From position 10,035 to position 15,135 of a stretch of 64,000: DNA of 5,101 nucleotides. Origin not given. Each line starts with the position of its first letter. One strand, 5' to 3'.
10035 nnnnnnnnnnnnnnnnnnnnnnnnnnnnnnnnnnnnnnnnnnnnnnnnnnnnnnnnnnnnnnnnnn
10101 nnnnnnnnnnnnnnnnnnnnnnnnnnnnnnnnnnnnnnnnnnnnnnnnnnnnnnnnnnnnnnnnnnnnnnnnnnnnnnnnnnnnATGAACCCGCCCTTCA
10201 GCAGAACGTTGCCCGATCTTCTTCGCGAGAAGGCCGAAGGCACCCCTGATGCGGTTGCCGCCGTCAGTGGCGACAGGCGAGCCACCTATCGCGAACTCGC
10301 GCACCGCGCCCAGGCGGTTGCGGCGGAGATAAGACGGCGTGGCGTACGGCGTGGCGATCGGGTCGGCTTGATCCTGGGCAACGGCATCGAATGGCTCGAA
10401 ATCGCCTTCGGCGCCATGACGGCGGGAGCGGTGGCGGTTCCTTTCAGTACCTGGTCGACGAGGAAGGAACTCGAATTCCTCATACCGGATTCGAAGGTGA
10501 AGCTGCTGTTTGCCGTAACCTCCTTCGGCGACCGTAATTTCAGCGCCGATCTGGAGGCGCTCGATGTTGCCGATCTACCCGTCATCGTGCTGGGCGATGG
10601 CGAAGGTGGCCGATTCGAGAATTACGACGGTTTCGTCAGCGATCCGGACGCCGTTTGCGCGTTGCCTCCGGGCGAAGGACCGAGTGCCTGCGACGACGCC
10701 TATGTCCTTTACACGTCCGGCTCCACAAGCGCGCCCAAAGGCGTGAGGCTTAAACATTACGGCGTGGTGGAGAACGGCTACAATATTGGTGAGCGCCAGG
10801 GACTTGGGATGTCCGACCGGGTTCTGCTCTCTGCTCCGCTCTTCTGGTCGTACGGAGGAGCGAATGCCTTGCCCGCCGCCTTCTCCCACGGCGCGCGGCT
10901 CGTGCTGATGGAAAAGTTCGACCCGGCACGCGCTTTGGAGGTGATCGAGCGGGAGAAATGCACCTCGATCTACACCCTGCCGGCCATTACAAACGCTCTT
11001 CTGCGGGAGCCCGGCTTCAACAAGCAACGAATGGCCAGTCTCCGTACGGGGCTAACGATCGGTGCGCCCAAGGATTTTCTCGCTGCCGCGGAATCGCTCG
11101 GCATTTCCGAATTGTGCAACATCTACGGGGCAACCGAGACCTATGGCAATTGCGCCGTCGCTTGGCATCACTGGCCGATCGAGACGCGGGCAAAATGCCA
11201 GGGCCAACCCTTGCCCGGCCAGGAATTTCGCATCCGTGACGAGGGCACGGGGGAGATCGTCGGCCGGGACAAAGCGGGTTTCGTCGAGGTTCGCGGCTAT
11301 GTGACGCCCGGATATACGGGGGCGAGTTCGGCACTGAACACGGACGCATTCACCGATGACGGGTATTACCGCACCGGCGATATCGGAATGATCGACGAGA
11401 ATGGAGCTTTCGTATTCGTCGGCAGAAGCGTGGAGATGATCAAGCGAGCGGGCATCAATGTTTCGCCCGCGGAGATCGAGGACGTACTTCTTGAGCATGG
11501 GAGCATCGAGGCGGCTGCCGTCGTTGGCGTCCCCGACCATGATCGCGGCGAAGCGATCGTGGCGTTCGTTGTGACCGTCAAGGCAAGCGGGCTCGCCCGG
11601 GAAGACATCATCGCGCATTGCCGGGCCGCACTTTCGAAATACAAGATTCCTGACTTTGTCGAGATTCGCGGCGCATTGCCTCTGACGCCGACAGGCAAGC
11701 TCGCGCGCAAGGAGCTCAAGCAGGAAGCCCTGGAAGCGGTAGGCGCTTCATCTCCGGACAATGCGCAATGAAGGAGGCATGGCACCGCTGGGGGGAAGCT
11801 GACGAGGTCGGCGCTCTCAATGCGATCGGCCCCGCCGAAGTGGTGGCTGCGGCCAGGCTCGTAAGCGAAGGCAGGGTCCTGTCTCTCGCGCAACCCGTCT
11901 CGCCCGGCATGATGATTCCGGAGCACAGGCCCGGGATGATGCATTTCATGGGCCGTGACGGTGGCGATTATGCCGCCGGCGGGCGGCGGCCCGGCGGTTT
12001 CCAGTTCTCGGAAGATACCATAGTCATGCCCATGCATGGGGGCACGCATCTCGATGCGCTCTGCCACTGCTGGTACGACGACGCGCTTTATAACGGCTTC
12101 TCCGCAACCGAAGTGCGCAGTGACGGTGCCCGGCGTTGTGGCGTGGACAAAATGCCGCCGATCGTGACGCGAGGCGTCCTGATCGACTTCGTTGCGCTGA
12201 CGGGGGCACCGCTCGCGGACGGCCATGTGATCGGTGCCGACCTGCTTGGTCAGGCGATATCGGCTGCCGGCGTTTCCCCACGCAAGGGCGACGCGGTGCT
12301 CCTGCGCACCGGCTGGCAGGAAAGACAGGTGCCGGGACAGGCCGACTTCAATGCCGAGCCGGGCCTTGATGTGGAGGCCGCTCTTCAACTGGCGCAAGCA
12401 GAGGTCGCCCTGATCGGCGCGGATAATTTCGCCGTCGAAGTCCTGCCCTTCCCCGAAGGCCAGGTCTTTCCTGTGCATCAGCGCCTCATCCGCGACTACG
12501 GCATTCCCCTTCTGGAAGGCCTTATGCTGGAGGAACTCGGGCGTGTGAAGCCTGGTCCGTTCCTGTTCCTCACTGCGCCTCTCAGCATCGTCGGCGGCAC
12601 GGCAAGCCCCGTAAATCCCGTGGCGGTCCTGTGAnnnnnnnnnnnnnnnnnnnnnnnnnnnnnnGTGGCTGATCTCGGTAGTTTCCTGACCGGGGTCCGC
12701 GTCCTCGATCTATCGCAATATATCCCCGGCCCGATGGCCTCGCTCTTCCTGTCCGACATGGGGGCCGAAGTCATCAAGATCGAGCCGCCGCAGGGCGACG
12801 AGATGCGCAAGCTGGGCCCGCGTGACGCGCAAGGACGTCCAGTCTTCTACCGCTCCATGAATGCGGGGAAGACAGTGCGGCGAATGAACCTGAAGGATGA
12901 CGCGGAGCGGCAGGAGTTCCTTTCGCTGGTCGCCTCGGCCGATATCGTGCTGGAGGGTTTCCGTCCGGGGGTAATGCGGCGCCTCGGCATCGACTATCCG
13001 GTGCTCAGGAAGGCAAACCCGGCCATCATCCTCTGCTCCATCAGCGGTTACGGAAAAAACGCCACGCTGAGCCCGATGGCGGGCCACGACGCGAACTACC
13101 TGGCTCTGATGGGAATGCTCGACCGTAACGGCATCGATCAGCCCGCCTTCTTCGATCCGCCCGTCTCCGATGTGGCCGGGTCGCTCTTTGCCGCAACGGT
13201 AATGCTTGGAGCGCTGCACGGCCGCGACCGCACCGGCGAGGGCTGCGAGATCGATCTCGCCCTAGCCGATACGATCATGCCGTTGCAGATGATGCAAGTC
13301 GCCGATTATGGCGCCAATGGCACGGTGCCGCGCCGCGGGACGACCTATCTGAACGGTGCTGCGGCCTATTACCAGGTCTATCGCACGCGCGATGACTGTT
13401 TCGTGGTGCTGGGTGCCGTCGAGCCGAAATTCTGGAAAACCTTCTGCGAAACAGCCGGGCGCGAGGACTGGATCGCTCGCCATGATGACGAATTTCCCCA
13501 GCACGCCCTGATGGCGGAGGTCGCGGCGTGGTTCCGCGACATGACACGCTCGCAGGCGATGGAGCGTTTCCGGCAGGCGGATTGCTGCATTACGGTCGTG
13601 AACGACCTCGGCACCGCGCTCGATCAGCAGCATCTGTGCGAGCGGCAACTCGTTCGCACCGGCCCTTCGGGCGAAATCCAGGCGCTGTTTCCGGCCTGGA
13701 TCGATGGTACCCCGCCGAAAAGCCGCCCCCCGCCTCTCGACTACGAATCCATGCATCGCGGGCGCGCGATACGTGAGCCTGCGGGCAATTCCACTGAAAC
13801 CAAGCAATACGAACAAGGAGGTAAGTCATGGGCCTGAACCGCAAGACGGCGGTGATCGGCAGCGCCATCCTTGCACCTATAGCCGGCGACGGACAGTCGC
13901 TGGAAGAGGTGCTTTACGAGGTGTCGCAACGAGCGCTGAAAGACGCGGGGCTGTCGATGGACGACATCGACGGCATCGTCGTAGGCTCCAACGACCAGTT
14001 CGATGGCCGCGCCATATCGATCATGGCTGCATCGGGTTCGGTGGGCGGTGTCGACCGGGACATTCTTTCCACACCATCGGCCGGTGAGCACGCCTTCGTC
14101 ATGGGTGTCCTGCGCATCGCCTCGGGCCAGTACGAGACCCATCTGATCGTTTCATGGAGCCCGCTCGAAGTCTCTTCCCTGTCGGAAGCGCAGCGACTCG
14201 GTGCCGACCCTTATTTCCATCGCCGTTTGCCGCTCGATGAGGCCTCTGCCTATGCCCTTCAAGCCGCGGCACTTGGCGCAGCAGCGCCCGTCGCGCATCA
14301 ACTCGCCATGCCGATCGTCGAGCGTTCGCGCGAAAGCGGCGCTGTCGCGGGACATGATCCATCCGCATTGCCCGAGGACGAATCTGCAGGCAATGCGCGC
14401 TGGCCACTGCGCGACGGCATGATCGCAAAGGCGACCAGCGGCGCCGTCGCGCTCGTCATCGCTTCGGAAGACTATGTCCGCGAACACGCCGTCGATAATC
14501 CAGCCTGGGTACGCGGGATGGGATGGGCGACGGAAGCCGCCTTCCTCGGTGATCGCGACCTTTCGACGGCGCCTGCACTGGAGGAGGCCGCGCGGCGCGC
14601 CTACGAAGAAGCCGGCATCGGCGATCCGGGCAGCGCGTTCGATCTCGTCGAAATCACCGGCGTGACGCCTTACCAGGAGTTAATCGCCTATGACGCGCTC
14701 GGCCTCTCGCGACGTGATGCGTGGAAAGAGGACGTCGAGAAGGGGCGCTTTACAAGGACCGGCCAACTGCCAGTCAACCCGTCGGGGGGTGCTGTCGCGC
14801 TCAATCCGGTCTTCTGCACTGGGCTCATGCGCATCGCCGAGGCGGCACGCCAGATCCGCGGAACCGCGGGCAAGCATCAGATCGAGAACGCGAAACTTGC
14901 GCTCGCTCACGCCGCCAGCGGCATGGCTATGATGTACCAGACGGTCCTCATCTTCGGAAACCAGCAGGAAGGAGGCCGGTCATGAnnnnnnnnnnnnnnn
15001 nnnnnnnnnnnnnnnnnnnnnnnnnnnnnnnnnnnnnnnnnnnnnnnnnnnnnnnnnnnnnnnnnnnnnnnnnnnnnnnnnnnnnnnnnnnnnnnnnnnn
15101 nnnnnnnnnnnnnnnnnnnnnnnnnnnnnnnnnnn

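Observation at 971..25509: Island-wide 12-bp palindromic operator in 20-bp-phased pairs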

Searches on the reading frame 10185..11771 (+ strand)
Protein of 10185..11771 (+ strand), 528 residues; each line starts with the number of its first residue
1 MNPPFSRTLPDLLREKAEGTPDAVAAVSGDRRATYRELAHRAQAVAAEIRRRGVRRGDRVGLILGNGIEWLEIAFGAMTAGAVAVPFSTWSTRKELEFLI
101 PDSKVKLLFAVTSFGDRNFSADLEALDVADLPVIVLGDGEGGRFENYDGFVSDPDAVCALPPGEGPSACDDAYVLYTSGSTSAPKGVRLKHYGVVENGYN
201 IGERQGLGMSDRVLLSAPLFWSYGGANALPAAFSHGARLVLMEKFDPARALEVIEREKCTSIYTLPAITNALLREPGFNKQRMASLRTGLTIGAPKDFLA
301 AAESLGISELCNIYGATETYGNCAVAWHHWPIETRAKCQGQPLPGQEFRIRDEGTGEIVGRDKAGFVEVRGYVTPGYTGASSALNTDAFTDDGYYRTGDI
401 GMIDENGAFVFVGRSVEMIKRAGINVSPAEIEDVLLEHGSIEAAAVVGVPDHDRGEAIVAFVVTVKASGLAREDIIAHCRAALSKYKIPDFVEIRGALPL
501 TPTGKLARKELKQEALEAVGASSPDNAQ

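Call 6: search_protein_families(library=pfam, proteins=[window:10185-11771:+])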
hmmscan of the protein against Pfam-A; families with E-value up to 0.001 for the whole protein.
window:10185-11771:+ (528 aa): 2 families
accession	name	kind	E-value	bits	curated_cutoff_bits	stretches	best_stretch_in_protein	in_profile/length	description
PF00501.34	AMP-binding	-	1.9e-73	248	29.9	1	13-377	1-383/384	AMP-binding enzyme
PF13193.12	AMP-binding_C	-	2.6e-19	70.4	24.5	1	430-505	1-76/76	AMP-binding enzyme C-terminal domain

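Call 39: search_protein_families(library=ncbifam, proteins=[window:10185-11771:+], max_evalue=1e-10)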
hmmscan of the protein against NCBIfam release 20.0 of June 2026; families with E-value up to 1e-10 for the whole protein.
window:10185-11771:+ (528 aa): 104 families (the best 25 are shown)
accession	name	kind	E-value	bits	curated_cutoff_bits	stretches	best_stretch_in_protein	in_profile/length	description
NF004837.0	PRK06187.1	subfamily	3.6e-94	315.9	476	1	6-517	7-524/531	long-chain-fatty-acid--CoA ligase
NF009233.0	PRK12583.1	subfamily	1.4e-87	294.4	832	1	6-520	17-555/558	fatty acid CoA ligase family protein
NF005801.1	PRK07656.1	equivalog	3.1e-87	293.3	657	1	7-512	1-500/500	FadD3 family acyl-CoA ligase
NF004808.0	PRK06155.1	equivalog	3e-78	263.4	722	1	3-516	17-523/542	ATP-dependent acyl-CoA ligase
NF006182.0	PRK08316.1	subfamily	1.5e-76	258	663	1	6-515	10-517/523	fatty acyl-CoA synthetase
NF004814.0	PRK06164.1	equivalog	9.1e-72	242.3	677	1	7-519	10-534/540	acyl-CoA synthetase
NF006181.0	PRK08314.1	subfamily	5.3e-70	236.2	705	2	167-517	201-556/563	long-chain-fatty-acid--CoA ligase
NF005947.1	PRK08008.1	equivalog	2.4e-68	231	651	1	31-512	36-518/518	crotonobetaine/carnitine-CoA ligase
NF004822.0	PRK06178.1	equivalog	8.9e-67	226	782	2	170-515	214-567/571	acyl-CoA synthetase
NF005307.0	PRK06839.1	equivalog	1.3e-65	221.9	748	1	15-513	10-491/496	o-succinylbenzoate--CoA ligase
NF005702.0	PRK07514.1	subfamily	1.9e-65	221.2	558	1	10-514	6-499/506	malonyl-CoA synthase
TIGR03098.1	ligase_PEP_1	hypoth_equivalog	3.7e-65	220.4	592.35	1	9-514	2-517/517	acyl-CoA ligase (AMP-forming), exosortase A system-associated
NF006020.0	PRK08162.1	subfamily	6.6e-65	219.5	677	1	13-516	25-539/545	acyl-CoA synthetase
NF004114.0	PRK05605.1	equivalog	6.9e-65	219.5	766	1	167-517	219-571/575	long-chain-fatty-acid--CoA ligase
NF004758.0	PRK06087.1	equivalog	8.1e-65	219.2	736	1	7-519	24-539/548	medium-chain fatty-acid--CoA ligase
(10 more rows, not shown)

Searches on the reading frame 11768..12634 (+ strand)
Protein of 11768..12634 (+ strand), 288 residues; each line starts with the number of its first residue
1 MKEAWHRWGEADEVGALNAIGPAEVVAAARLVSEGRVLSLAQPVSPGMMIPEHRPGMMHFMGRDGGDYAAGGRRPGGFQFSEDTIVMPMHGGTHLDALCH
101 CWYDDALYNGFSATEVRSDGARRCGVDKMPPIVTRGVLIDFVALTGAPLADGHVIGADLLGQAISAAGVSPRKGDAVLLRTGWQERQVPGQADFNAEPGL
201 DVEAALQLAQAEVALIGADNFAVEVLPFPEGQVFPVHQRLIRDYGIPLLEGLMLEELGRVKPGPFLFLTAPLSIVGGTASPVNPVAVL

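Call 6: search_protein_families(library=pfam, proteins=[window:11768-12634:+])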
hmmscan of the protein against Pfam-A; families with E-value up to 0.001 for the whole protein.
window:11768-12634:+ (288 aa): 1 family
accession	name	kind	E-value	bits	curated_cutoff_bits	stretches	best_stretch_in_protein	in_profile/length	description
PF04199.19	Cyclase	-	7.8e-26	91.4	23.1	1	40-224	3-141/142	Putative cyclase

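Call 39: search_protein_families(library=ncbifam, proteins=[window:11768-12634:+], max_evalue=1e-10)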
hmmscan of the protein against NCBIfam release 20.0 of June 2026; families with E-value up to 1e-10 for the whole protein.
window:11768-12634:+ (288 aa): 0 families

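Call 64: search_solved_structures(query=window:11768-12634:+, max_evalue=0.00001)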
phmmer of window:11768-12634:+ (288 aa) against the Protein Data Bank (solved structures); distinct sequences matched with E-value up to 0.00001: 2.
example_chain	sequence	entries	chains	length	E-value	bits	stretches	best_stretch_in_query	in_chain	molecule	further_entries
5ibz_A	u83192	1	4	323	2e-43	152.3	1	4-287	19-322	Uncharacterized protein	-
8hmo_A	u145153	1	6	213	8.9e-07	32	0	199-283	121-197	Metal-dependent hydrolase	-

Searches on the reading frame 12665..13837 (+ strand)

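Call 6: search_protein_families(library=pfam, proteins=[window:12665-13837:+])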
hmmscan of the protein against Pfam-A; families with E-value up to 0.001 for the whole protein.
window:12665-13837:+ (390 aa): 1 family
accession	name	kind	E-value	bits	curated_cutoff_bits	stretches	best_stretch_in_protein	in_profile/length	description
PF02515.22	CoA_transf_3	-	4e-94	316.2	23.3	1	8-355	1-357/366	CoA-transferase family III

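Call 39: search_protein_families(library=ncbifam, proteins=[window:12665-13837:+], max_evalue=1e-10)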
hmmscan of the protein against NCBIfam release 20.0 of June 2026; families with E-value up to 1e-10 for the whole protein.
window:12665-13837:+ (390 aa): 6 families
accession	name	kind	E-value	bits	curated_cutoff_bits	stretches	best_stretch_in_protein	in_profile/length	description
NF041294.1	Scnl_mescCoAtase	equivalog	1.5e-52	179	700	1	8-331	4-338/381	succinyl-CoA:mesaconate CoA-transferase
NF052585.1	SucGlutTfsCaiB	equivalog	8e-40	136.6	750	1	8-278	8-283/394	succinate--glutarate CoA-transferase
NF008511.0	PRK11430.1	equivalog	1.5e-39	136.2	522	1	9-267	11-269/381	CoA:oxalate CoA-transferase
NF003809.0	PRK05398.1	subfamily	2.6e-31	108.6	442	1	8-326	5-352/416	formyl-CoA transferase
TIGR03253.1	oxalate_frc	equivalog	1.1e-26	93.6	504.2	1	8-214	4-213/416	formyl-CoA transferase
NF002914.1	PRK03525.1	equivalog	2.2e-24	86.2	413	1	8-269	10-265/400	L-carnitine CoA-transferase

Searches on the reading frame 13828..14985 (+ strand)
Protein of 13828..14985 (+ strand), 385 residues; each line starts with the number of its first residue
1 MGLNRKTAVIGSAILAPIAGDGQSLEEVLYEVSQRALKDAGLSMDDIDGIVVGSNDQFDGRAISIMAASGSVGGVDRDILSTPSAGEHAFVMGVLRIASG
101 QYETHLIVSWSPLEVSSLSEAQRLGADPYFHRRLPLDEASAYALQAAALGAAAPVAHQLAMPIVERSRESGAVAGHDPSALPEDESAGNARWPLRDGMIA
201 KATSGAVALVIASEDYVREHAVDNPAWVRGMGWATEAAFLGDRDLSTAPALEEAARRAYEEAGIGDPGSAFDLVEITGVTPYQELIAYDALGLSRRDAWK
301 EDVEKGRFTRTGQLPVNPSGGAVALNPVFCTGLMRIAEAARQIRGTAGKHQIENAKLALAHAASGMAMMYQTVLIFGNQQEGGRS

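Call 7: search_protein_families(library=pfam, proteins=[window:13828-14985:+])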
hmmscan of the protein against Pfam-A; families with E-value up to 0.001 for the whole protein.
window:13828-14985:+ (385 aa): 1 family
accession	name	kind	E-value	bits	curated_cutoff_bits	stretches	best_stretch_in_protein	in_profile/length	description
PF22691.2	Thiolase_C_1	-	4.1e-27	95.1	28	1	243-377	13-143/144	Thiolase C-terminal domain-like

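Call 39: search_protein_families(library=ncbifam, proteins=[window:13828-14985:+], max_evalue=1e-10)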
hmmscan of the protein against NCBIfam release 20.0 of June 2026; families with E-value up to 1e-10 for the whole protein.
window:13828-14985:+ (385 aa): 17 families
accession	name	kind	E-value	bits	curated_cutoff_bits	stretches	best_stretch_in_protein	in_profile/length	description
NF006180.0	PRK08313.1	subfamily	5.9e-51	173.5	514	1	23-380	23-386/389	thiolase domain-containing protein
NF004722.0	PRK06066.1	equivalog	1e-43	149.8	516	1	23-376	23-383/385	thiolase domain-containing protein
NF004721.0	PRK06065.1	equivalog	1e-40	139.9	455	1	191-378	206-393/393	thiolase domain-containing protein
NF005924.0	PRK07937.1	subfamily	9.7e-39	133.8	419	1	6-375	4-348/353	lipid-transfer protein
NF004720.0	PRK06064.1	subfamily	7.8e-31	107.2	420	1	200-378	209-387/389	thiolase domain-containing protein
NF006102.0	PRK08256.1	subfamily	5.2e-29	101.5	436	1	197-362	210-378/394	lipid-transfer protein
NF004811.0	PRK06158.1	subfamily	9.6e-29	100.5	421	1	6-379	9-381/384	acetyl-CoA acetyltransferase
NF004810.0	PRK06157.1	equivalog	2.3e-28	99.5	403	1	203-378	217-397/400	acetyl-CoA acetyltransferase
NF009228.0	PRK12578.1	subfamily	9.4e-28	96.9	485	1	4-376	2-385/387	thiolase domain-containing protein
NF005704.0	PRK07516.1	subfamily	8.5e-26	90.8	412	1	193-369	206-379/389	thiolase domain-containing protein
NF004936.0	PRK06289.1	equivalog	1.4e-22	80.1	375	1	21-363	22-389/405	acetyl-CoA acetyltransferase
NF053570.1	AcCoTHIOL_METTL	equivalog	2.3e-20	72.8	600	1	202-376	209-381/385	acetyl-CoA acetyltransferase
NF004982.0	PRK06365.1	equivalog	2.7e-20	72.8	695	1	254-376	298-426/430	thiolase domain-containing protein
NF004715.0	PRK06059.1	equivalog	2.4e-19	69.6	424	1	16-365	14-387/399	lipid-transfer protein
NF006010.0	PRK08142.1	subfamily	8.3e-18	64.3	462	1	203-367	211-374/388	thiolase domain-containing protein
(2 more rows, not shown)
